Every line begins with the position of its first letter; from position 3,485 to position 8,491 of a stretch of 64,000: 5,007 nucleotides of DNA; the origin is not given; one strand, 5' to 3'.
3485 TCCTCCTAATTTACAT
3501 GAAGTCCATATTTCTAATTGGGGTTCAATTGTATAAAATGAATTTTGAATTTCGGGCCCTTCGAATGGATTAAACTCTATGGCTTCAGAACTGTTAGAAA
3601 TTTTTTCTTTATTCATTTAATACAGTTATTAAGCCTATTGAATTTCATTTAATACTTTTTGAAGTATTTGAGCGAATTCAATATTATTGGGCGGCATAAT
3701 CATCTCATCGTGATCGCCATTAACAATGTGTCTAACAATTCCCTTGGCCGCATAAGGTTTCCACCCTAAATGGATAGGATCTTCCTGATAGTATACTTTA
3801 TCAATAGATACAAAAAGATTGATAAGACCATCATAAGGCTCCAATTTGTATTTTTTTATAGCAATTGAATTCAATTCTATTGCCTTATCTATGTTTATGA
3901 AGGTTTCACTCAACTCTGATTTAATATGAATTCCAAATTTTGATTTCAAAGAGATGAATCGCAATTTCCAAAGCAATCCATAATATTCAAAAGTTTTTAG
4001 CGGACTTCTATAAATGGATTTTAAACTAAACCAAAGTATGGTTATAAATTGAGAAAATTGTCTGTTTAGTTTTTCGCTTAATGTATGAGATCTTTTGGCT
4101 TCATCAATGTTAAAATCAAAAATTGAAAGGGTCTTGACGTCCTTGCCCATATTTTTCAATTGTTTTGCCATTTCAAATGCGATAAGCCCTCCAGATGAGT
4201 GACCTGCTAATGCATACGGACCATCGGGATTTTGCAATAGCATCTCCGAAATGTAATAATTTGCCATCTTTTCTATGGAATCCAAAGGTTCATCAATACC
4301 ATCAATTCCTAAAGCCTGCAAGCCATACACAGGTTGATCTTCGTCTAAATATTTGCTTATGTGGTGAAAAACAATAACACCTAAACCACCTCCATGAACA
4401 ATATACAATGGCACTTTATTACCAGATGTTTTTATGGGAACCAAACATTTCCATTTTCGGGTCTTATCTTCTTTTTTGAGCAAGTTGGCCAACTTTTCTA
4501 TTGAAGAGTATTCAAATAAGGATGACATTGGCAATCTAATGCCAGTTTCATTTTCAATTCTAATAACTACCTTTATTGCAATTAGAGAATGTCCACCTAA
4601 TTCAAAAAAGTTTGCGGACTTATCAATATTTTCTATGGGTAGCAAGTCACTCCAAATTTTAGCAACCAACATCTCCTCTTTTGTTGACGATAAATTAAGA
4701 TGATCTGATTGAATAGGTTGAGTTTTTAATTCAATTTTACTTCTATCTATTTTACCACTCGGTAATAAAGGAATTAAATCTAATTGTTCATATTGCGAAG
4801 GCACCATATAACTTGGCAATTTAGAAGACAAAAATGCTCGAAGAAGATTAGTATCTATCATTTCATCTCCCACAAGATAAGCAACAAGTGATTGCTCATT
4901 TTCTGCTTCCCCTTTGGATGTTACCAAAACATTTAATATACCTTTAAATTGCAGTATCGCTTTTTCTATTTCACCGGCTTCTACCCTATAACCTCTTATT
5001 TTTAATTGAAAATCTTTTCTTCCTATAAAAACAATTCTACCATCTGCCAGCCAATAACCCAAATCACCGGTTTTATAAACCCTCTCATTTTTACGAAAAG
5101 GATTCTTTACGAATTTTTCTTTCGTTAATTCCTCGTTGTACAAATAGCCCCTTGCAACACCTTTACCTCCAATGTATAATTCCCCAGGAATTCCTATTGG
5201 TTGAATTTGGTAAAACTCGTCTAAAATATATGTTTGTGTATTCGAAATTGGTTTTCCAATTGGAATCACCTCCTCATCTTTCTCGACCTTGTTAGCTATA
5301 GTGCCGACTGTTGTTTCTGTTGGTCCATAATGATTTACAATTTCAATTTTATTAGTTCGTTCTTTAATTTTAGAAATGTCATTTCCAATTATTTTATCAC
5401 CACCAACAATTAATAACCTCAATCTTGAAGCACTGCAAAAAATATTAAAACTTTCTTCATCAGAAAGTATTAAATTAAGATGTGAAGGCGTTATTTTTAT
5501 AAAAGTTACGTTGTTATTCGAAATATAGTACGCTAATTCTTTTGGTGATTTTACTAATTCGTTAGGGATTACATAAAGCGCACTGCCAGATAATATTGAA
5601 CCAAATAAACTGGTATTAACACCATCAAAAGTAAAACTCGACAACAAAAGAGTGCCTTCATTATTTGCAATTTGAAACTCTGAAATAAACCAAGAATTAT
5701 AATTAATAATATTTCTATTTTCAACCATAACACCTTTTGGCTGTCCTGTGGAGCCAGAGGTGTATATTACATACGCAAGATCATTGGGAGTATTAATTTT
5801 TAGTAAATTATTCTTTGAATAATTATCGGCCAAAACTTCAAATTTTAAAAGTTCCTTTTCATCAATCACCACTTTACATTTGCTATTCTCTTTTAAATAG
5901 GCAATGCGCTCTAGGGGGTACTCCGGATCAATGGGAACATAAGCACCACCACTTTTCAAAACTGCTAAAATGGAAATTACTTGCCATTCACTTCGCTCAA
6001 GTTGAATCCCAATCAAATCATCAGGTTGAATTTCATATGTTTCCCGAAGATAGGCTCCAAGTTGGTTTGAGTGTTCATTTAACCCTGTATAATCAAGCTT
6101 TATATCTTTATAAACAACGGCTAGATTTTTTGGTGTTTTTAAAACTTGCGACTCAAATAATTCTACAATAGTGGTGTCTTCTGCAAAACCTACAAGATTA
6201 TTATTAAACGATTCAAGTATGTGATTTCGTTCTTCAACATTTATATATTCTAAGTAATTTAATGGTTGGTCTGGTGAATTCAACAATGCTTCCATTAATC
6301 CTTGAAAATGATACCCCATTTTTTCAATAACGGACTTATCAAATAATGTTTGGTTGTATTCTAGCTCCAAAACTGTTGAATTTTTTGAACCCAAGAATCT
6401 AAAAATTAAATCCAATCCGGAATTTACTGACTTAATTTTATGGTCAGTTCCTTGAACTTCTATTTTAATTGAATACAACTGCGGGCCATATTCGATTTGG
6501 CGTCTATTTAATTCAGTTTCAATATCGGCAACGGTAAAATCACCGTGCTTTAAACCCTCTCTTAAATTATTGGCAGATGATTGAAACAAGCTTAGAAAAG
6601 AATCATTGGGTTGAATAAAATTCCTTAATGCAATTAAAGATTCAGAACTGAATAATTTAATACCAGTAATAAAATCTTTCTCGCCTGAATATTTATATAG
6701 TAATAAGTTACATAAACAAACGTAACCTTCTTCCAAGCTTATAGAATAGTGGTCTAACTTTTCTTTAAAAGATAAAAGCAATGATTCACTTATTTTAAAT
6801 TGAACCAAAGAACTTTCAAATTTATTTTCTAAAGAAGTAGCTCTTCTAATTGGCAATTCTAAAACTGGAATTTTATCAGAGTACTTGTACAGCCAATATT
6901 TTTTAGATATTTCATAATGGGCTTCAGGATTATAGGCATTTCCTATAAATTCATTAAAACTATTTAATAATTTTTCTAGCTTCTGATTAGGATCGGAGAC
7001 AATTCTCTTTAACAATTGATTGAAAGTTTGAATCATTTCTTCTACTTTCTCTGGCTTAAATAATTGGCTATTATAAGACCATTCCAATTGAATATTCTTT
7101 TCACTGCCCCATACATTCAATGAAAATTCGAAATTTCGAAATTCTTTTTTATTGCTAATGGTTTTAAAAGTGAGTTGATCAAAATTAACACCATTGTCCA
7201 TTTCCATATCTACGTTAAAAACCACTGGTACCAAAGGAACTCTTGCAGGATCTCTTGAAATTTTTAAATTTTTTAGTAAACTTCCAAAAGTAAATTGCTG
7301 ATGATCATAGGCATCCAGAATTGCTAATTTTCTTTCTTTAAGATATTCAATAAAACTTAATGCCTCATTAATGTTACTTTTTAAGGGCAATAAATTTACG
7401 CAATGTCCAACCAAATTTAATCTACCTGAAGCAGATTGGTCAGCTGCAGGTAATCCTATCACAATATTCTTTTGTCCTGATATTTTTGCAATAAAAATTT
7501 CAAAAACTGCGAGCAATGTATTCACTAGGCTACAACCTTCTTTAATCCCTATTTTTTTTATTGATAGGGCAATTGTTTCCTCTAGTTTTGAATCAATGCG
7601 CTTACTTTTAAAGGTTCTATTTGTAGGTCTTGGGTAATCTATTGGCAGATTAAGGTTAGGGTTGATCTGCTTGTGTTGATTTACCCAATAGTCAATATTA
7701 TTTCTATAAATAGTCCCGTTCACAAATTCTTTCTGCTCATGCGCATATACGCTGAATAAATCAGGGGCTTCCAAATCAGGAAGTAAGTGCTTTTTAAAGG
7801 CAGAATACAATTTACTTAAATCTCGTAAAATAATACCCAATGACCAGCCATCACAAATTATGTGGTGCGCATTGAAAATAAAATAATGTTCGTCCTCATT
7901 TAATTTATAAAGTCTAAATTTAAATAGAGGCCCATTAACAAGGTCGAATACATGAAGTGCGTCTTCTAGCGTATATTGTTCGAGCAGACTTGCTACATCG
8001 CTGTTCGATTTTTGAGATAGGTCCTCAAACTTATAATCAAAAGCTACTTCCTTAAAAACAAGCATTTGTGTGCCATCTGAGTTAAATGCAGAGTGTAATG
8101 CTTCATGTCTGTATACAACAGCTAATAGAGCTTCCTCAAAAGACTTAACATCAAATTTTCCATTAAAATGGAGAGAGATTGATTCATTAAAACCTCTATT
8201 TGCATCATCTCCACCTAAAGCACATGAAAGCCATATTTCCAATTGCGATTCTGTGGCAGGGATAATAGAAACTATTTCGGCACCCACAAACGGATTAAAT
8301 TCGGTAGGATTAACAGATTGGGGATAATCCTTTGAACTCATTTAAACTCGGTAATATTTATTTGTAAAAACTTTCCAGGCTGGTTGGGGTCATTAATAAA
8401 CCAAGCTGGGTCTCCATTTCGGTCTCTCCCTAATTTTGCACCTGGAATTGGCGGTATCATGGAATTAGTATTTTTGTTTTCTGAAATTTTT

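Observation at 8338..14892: Amino-acid-primed A-PCP-KS-AT-ACP-aminotransferase megasynthase (in-line beta-amination)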

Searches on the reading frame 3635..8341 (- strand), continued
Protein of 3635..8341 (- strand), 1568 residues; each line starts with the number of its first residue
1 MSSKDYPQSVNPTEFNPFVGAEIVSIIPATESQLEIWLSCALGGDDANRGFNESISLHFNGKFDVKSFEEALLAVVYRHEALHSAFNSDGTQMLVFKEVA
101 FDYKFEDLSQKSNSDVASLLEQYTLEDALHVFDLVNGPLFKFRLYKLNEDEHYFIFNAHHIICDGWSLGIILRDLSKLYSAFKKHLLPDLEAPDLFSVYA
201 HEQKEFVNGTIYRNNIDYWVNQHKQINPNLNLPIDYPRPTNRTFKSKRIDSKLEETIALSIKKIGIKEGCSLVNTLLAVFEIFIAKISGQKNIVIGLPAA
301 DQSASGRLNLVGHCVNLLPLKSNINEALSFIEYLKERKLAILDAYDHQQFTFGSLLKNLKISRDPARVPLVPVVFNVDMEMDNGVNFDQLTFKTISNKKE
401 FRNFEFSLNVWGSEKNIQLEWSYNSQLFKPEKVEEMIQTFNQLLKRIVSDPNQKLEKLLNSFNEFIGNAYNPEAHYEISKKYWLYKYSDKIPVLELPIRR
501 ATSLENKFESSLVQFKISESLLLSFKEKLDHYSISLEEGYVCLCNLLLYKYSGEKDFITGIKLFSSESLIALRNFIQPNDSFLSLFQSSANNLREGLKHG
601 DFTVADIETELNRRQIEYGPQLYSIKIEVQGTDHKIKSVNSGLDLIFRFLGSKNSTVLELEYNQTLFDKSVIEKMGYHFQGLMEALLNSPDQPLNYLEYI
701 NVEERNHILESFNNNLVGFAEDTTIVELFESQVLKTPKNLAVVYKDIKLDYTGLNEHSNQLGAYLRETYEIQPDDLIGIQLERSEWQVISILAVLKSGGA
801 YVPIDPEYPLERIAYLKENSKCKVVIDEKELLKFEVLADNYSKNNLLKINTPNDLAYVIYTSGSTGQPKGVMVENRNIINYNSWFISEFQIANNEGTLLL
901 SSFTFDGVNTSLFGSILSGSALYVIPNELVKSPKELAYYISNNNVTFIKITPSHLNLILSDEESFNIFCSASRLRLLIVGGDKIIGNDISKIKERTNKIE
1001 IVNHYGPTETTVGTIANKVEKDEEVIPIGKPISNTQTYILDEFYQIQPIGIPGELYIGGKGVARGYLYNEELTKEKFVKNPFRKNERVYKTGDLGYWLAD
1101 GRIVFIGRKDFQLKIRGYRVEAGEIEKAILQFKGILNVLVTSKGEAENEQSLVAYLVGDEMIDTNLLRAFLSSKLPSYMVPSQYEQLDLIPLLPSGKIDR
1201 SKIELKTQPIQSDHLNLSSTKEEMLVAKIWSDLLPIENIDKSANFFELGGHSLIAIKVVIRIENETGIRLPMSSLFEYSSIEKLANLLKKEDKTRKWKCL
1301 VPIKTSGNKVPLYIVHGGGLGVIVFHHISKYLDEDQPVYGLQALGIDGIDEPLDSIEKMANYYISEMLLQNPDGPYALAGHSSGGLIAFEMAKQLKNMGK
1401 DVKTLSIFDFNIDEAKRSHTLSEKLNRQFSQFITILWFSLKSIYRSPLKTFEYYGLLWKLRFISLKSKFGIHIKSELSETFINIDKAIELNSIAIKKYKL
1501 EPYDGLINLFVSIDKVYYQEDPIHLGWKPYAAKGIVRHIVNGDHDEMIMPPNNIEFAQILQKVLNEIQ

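Call 75: search_protein_families(library=pfam, proteins=[L002:23088-23939:+, L002:22261-23019:+], max_evalue=0.01)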
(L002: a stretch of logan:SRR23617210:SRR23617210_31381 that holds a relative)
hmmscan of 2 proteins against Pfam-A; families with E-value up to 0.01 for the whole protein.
L002:23088-23939:+ (283 aa): 3 families
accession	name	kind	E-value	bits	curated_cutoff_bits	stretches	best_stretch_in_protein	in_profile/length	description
PF13621.12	Cupin_8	-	4e-23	83.1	27.4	1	50-231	68-243/252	Cupin-like domain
PF08007.18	JmjC_2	-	0.0001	22.3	22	1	139-233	40-118/127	JmjC domain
PF02373.28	JmjC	-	0.00012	22.9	24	1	139-232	13-112/114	JmjC domain, hydroxylase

L002:22261-23019:+ (252 aa): 2 families
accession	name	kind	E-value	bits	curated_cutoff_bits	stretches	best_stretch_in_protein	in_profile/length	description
PF01648.25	ACPS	-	2.2e-14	53.9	25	1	130-227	1-107/111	4'-phosphopantetheinyl transferase superfamily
PF22624.1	AASDHPPT_N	-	2.3e-10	41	27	1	49-127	14-98/100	4'-phosphopantetheinyl transferase, N-terminal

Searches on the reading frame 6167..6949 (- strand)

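Call 75: search_protein_families(library=pfam, proteins=[window:6167-6949:-], max_evalue=0.01)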
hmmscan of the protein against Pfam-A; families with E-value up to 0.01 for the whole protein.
window:6167-6949:- (261 aa): 1 family
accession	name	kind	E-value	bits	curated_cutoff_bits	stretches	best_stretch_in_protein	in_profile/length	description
PF00668.25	Condensation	-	4e-16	59.2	30.6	2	6-97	185-276/456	Condensation domain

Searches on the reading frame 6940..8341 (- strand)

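Call 65: search_solved_structures(query=window:6940-8341:-, max_evalue=1e-15, show_alignments=0)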
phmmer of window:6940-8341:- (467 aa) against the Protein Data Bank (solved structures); distinct sequences matched with E-value up to 1e-15: 39.
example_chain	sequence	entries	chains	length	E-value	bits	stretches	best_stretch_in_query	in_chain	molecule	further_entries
6p1j_A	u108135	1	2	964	3.1e-46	161.3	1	28-457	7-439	Txo2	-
2jgp_A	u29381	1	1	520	1.9e-42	148.9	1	50-455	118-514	TYROCIDINE SYNTHETASE 3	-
6oyf_A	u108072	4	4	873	4e-40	141.2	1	28-457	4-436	Txo1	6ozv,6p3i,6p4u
8xjz_C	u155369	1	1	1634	3.7e-34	121.5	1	24-459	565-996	Peptide synthetase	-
9rde_A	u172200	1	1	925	1.9e-33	119.2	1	18-456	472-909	Bacitracin synthase 3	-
5u89_A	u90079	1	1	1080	2.5e-31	112.2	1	26-454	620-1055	Amino acid adenylation domain protein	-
8z0q_C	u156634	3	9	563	3.2e-30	108.6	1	52-459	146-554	Special condensation domain in NRPS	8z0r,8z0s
4zxh_A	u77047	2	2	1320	2.6e-28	102.2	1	64-458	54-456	ABBFA_003403 | Tyrocidine synthetase 3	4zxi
9lcq_A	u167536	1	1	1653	7.1e-27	97.5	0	59-456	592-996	PvdL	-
9up2_A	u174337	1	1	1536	7.5e-27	97.4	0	59-456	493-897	PvdL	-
9lcp_A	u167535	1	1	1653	9.8e-27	97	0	59-456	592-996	PvdL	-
9lco_A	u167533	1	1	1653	9.8e-27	97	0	59-456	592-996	PvdL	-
6mfx_A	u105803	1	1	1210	1.2e-26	96.8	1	50-456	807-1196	Linear gramicidin synthase subunit A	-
6mfw_A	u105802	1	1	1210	1.3e-26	96.6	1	50-456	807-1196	Linear gramicidin synthase subunit A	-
6mfy_A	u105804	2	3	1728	2.3e-26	95.8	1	50-456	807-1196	Linear gramicidin synthase subunit A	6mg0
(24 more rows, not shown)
